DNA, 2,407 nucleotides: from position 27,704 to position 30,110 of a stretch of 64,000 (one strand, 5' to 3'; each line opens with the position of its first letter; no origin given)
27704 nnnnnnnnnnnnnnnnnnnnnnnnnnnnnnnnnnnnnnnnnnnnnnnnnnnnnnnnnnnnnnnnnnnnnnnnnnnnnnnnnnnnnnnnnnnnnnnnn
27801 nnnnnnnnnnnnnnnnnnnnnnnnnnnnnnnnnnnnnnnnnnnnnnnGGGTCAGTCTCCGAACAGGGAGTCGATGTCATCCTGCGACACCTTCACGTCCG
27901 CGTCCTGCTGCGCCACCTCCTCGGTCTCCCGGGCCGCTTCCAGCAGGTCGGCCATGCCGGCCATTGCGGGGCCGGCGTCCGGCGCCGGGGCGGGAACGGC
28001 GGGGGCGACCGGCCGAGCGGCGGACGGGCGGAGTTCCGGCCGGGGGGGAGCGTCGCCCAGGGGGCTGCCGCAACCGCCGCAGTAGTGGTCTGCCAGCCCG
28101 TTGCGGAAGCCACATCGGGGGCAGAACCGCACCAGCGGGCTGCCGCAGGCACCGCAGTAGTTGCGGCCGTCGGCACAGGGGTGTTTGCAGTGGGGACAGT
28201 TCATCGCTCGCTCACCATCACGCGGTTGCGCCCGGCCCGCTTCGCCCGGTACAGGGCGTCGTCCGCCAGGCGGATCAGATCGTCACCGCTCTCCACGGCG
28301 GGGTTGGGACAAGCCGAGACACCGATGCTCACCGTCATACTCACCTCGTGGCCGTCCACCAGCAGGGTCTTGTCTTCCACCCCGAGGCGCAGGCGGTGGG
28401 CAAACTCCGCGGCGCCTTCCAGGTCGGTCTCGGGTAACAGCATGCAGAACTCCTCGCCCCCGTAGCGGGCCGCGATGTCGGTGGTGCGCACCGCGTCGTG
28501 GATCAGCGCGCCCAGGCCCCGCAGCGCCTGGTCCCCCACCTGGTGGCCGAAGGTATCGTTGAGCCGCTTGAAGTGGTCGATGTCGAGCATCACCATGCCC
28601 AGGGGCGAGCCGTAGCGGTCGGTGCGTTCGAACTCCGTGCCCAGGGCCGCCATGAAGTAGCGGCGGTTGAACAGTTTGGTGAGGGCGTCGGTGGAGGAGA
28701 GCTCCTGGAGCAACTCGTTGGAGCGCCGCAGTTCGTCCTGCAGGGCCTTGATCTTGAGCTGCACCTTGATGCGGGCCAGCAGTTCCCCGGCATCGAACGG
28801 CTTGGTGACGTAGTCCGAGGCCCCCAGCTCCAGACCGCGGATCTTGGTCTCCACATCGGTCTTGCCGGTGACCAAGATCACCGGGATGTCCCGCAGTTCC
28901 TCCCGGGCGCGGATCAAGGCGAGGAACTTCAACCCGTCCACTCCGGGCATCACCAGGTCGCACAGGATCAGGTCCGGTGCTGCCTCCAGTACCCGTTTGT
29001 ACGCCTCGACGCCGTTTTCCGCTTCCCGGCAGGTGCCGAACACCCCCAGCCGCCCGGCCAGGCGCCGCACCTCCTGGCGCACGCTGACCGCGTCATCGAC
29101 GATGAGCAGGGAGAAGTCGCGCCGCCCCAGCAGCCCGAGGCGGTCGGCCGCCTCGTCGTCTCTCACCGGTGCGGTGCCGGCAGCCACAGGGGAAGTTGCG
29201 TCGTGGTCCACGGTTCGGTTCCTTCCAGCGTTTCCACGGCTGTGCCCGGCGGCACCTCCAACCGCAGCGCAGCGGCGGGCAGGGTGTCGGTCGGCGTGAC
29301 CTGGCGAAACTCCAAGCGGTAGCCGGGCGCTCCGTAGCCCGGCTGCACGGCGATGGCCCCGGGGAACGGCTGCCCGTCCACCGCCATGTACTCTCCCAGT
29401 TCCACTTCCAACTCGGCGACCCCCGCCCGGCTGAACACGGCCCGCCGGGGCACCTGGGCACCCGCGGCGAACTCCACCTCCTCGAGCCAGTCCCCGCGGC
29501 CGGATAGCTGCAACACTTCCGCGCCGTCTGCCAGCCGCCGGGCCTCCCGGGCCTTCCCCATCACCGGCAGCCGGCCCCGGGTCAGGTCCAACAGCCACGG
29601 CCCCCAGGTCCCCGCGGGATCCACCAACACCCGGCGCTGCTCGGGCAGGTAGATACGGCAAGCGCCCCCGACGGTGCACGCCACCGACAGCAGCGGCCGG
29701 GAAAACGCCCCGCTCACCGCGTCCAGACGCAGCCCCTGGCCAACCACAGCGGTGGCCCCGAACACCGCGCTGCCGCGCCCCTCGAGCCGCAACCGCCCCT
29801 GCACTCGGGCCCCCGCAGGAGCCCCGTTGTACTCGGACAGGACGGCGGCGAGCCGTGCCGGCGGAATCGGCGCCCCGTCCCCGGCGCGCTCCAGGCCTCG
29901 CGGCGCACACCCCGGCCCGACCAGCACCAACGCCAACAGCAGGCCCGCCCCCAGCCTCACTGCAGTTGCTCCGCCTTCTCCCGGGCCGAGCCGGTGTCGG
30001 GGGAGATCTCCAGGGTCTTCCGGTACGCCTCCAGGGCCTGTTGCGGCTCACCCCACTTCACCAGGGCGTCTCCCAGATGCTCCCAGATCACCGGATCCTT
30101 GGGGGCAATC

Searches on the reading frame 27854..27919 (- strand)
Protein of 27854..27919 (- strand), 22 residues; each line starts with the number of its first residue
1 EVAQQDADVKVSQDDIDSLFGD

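Call 38: search_solved_structures(query=A2, max_evalue=10, show_alignments=5)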
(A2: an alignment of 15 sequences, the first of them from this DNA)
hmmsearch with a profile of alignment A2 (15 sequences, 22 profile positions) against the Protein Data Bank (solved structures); distinct sequences matched with E-value up to 10: 4.
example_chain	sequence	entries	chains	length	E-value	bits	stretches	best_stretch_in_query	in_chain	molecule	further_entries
1fbl_A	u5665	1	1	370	1.5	12.1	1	7-17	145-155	FIBROBLAST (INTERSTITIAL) COLLAGENASE (MMP-1)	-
4j2u_A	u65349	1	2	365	1.7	11.9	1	10-20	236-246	Enoyl-CoA hydratase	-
5fa8_A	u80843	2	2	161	2.2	11.5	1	9-16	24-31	Ribosomal protein L11 methyltransferase, putative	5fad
5jwj_A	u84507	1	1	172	2.4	11.4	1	9-16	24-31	Protein-lysine N-methyltransferase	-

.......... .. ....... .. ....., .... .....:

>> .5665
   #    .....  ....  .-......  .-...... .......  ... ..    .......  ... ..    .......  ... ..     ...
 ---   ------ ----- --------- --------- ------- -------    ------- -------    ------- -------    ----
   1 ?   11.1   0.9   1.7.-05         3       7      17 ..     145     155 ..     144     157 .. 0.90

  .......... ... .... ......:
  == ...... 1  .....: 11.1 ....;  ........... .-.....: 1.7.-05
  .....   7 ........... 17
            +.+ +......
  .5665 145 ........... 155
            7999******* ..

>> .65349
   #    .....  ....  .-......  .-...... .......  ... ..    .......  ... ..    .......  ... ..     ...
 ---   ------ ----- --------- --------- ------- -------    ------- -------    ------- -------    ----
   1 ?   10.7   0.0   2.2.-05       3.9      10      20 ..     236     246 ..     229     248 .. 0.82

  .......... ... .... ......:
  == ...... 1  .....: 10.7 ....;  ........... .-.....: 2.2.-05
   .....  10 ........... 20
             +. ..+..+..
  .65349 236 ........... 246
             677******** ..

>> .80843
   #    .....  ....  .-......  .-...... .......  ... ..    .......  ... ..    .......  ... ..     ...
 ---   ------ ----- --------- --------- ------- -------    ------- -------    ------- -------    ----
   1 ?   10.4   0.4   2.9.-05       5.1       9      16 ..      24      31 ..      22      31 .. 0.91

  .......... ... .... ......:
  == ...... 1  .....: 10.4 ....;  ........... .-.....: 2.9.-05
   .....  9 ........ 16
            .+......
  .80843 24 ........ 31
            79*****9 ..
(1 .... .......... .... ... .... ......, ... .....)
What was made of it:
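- On FliM-N / CheZ-C type CheY-P docking peptide: The profile search against PDB sequences was uninformative (call 38).
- A profile of the motif searched against PDB sequences found no FliM or CheZ, only chance hits (call 38). The peptide could not be linked to FliM or CheZ by a profile search (call 38).
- Tried and rejected: Motif profile against PDB sequences (call 38).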

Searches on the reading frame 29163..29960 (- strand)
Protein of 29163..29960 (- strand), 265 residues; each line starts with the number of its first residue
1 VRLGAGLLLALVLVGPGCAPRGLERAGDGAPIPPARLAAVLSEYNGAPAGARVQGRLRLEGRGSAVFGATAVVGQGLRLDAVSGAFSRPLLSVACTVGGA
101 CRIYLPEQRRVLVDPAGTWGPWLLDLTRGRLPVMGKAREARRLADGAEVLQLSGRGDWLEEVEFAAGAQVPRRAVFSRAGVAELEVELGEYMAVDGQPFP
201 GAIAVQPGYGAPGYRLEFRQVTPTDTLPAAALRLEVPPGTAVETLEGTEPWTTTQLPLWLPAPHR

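Call 6: search_protein_families(library=pfam, proteins=[window:29163-29960:-], max_evalue=0.01)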
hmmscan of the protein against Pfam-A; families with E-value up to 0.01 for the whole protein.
window:29163-29960:- (265 aa): 0 families

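Call 7: search_protein_families(library=ncbifam, proteins=[window:29163-29960:-], max_evalue=0.01)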
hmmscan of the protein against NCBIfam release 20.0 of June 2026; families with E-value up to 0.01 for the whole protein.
window:29163-29960:- (265 aa): 0 families

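Call 63: search_protein_families(library=pfam, proteins=[window:29163-29960:-], max_evalue=1)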
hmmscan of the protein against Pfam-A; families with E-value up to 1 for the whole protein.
window:29163-29960:- (265 aa): 0 families

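Call 64: search_solved_structures(query=window:29163-29960:-, max_evalue=10)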
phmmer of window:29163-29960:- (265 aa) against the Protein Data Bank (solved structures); distinct sequences matched with E-value up to 10: 5.
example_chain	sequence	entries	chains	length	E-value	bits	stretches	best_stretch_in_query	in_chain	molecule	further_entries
9oh5_A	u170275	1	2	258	0.87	12.1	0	175-214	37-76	MS2 CPM58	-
9pab_A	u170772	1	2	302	1.3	11.5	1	32-98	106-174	3C-like proteinase nsp5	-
3d23_B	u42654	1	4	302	1.3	11.5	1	32-98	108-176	3C-like proteinase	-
9pal_A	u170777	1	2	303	1.3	11.5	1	32-98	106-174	3C-like proteinase nsp5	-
12vr_A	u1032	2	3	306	1.5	11.3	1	32-87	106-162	3C-like proteinase nsp5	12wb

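Call 68: find_homologous_proteins(query=window:29163-29960:-, max_evalue=0.001)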
Query window:29163-29960:- (265 aa): 8 proteins with E <= 0.001 among 8000 candidates.
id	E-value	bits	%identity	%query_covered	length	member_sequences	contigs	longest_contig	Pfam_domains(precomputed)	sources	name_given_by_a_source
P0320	4.4e-167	572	100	100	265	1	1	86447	-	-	-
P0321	1.2e-123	430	77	94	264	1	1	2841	-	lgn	-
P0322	6.6e-108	378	84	79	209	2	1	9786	-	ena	-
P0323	3.0e-102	360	65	97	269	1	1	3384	-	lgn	-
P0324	3.1e-96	340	78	75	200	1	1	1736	-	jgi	jgi:hypothetical protein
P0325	2.3e-92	327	62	95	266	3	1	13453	-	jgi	-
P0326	2.9e-72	261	53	97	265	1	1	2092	-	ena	-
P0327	6.9e-59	217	45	93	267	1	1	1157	-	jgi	-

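Call 75: search_protein_families(library=padloc, proteins=[window:29163-29960:-], max_evalue=0.001)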
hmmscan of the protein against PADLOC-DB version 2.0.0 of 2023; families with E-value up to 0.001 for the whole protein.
window:29163-29960:- (265 aa): 0 families

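Call 76: predict_structure(alignment_id=A3)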
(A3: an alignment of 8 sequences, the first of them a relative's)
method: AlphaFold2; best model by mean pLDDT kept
length: 265 residues; sequences in the alignment: 8
mean_pLDDT: 81.9   pTM: 0.79
mean pLDDT of the five models: 81.9, 69.2, 61.4, 59.4, 54.1
residues with pLDDT >= 90: 125; 70-90: 89; 50-70: 15; < 50: 36
segments of 3 or more residues with pLDDT < 50: 1-22, 248-257, 262-265
pLDDT, mean of each block of 10 residues (from residue 1): 42 41 64 97 95 92 88 94 78 87 88 80 92 92 94 89 94 90 90 95 86 89 89 88 65 47 47
secondary structure, 60 per line:
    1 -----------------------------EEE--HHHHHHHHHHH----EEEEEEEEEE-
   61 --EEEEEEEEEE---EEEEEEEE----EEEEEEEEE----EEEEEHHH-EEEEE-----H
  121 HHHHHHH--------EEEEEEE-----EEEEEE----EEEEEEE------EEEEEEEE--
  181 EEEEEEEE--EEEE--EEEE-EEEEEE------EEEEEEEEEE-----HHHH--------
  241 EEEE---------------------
elements in order: E30-32 H35-45 E50-59 E63-72 E76-83 E88-96 E101-105 E110-114 H120-127 E136-142 E148-153 E158-164 E171-178 E181-188 E191-194 E197-200 E202-207 E214-223 H229-232 E241-244
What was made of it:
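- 29163..29960 (-): Lipoprotein (265 aa; N-terminus ...LVGPGC) with a LolA/LolB fold. With the TPR gene it forms a probable envelope pair. The AF2 model has pLDDT 81.9 and pTM 0.79 (call 76).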

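Call 79: fold_search(model_id=the predicted structure, library=pdb)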
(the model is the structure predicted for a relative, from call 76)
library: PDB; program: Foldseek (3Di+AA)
matches with E <= 10: 1184; with E <= 0.001: 52
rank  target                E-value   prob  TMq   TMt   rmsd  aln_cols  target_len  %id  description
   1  9tpm                  4.7e-08  1.00  0.63  0.70   4.8       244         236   13  Structure of LolB from Porphyromonas gingivalis (released 2026-02-18)
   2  3buu_B                1.4e-07  1.00  0.50  0.58   5.7       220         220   12  Crystal structure of LolA superfamily protein NE2245 from Nitrosomonas europaea (released 2008-01-22)
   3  3buu_A                2.3e-07  1.00  0.51  0.59   5.5       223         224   13  Crystal structure of LolA superfamily protein NE2245 from Nitrosomonas europaea (released 2008-01-22)
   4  8v1k_A                3.2e-07  1.00  0.45  0.60   5.8       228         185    9  Crystal structure of outer membrane lipoprotein carrier protein (LolA) from Francisella tularensis (released 2023-11-29)
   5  2w7q_A                3.7e-07  1.00  0.39  0.52  11.3       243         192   13  Structure of Pseudomonas aeruginosa LolA (released 2009-12-29)
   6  9tp6_A                5.2e-07  1.00  0.49  0.53   7.1       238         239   10  Structure of LolA3 from Porphyromonas gingivalis (released 2026-02-18)
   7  3bk5                  1.1e-06  1.00  0.52  0.57   5.5       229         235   10  Crystal structure of putative outer membrane lipoprotein-sorting protein domain from Vibrio parahaemolyticus (released 2008-02-05)
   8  8cgm_A                1.1e-06  1.00  0.41  0.53   5.6       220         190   11  Structure of the lipoprotein transporter LolA from Porphyromonas gingivalis (released 2023-06-21)
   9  8orn_A                1.2e-06  1.00  0.41  0.55  11.0       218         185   13  Crystal structure of Xanthomonas campestris pv. campestris LolA-LolB complex (released 2023-07-05)
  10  4mxt                  2.1e-06  1.00  0.42  0.56   8.2       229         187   11  Crystal structure of an Outer-membrane lipoprotein carrier protein (BACUNI_04723) from Bacteroides uniformis ATCC 8492 a (released 2013-10-16)
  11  9azz_C                2.2e-06  1.00  0.42  0.60   6.3       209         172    7  Crystal structure of outer membrane lipoprotein carrier protein (LolA) from Ehrlichia ruminantium (released 2024-03-20)
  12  8chx_A                2.2e-06  1.00  0.38  0.52  11.5       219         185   14  Structure and function of LolA from Vibrio cholerae (released 2023-06-21)
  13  9tp6_B                2.3e-06  1.00  0.51  0.55   5.5       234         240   10  Structure of LolA3 from Porphyromonas gingivalis (released 2026-02-18)
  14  2w7q_B                2.5e-06  1.00  0.40  0.56  11.0       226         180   14  Structure of Pseudomonas aeruginosa LolA (released 2009-12-29)
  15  2yzy                  3.7e-06  1.00  0.35  0.51   8.8       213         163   12  Crystal structure of uncharacterized conserved protein from Thermus thermophilus HB8 (released 2007-11-06)
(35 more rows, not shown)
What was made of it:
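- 29163..29960 (-): The top Foldseek match is P. gingivalis LolB 9tpm (E 4.7e-8, TM 0.63/0.70), followed by many LolA and LolB structures (call 79).
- On LolB / LolA superfamily outer-membrane lipoprotein receptor: The Foldseek top hit is LolB 9tpm (E 4.7e-8, TM 0.63/0.70), with 52 hits at E<=0.001, nearly all LolA or LolB (call 79).
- Lipoprotein has a LolB-like fold (calls 76, 79). The 'exported protein' has a LolA/LolB fold, which points to envelope biogenesis (call 79).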
